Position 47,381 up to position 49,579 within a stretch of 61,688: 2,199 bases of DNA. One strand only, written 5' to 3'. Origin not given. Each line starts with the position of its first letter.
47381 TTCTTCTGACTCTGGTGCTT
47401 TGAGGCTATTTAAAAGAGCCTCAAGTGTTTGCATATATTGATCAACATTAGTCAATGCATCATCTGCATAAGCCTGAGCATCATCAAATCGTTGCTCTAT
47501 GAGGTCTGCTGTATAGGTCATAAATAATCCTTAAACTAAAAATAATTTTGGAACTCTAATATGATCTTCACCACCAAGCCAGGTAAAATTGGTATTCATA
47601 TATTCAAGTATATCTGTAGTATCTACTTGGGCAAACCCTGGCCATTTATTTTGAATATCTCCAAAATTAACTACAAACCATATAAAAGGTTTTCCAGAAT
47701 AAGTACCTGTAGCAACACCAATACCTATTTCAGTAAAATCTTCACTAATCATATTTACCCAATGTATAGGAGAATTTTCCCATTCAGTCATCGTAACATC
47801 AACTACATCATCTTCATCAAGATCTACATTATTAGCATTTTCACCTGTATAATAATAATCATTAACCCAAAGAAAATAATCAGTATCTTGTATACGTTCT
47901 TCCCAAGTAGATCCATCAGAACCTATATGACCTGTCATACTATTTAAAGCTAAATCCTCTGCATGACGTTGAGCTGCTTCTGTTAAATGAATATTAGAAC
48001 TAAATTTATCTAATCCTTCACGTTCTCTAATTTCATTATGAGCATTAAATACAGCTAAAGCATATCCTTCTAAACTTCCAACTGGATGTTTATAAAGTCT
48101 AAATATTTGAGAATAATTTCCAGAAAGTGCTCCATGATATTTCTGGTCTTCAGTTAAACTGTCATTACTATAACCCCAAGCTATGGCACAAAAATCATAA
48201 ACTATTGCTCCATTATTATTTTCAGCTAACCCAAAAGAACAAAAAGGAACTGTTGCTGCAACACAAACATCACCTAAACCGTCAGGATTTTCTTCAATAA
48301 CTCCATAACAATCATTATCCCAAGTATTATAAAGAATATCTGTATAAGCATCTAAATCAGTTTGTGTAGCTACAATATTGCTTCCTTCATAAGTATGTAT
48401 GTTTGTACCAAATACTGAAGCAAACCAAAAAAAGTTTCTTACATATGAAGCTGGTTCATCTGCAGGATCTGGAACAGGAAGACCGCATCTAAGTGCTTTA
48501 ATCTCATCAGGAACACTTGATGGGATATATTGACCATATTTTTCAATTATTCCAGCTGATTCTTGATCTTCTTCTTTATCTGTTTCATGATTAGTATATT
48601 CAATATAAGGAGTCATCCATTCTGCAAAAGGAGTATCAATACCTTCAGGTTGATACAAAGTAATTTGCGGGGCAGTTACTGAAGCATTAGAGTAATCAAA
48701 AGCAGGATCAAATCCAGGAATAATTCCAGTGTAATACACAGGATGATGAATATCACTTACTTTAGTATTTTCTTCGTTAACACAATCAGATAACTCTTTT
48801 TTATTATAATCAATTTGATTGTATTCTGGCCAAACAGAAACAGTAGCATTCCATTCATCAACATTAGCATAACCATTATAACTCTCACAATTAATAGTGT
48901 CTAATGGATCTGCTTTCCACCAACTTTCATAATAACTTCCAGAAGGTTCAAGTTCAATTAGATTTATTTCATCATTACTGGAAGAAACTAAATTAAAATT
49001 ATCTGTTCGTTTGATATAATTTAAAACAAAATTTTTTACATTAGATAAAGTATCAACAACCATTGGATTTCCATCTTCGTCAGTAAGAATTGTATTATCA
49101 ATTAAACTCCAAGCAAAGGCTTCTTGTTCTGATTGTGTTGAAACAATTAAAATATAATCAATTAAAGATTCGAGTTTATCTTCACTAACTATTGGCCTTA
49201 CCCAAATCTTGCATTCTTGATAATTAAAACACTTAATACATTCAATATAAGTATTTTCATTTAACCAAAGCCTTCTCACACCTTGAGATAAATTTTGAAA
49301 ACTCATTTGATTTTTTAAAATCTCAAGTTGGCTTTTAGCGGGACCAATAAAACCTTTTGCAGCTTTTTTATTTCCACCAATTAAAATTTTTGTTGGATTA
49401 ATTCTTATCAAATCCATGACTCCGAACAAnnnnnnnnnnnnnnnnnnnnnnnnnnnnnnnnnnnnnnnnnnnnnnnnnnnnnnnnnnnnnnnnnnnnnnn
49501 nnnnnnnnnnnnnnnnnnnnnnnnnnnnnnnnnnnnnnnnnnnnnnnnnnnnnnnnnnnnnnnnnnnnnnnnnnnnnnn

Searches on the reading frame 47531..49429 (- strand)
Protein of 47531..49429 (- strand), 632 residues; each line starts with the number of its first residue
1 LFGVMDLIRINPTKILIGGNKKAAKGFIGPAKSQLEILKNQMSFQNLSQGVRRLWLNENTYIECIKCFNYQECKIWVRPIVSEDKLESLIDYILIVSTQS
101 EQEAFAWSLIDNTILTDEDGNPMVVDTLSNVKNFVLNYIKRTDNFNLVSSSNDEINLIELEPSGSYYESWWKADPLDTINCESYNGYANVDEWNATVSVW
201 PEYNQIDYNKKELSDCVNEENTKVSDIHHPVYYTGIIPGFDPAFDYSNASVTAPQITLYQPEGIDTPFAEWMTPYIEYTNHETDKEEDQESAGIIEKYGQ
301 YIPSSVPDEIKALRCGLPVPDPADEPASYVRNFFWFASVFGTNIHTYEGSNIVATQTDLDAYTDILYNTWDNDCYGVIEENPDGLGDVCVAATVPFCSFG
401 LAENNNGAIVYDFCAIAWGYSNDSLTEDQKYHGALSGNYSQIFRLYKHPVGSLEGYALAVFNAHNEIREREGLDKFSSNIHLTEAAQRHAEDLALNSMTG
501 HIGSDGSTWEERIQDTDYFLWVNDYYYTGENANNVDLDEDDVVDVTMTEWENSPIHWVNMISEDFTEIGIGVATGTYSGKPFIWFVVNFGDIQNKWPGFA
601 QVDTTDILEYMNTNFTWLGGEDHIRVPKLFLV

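Call 20: search_protein_families(library=phrogs, proteins=[window:47531-49429:-], max_evalue=0.00001)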
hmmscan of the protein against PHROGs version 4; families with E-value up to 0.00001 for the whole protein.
window:47531-49429:- (632 aa): 1 family
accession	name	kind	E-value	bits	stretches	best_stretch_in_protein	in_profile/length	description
phrog_16914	-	moron, auxiliary metabolic gene and host takeover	4.4e-11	43.9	1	459-576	79-187/200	sporulation protein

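Call 105: search_protein_families(library=pfam, proteins=[window:47531-49429:-], max_evalue=0.001)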
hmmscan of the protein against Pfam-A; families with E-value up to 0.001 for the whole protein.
window:47531-49429:- (632 aa): 1 family
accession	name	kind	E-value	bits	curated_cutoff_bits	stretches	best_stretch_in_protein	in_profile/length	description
PF00188.32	CAP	-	1.4e-13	52.2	21.1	1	461-589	1-117/117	Cysteine-rich secretory protein family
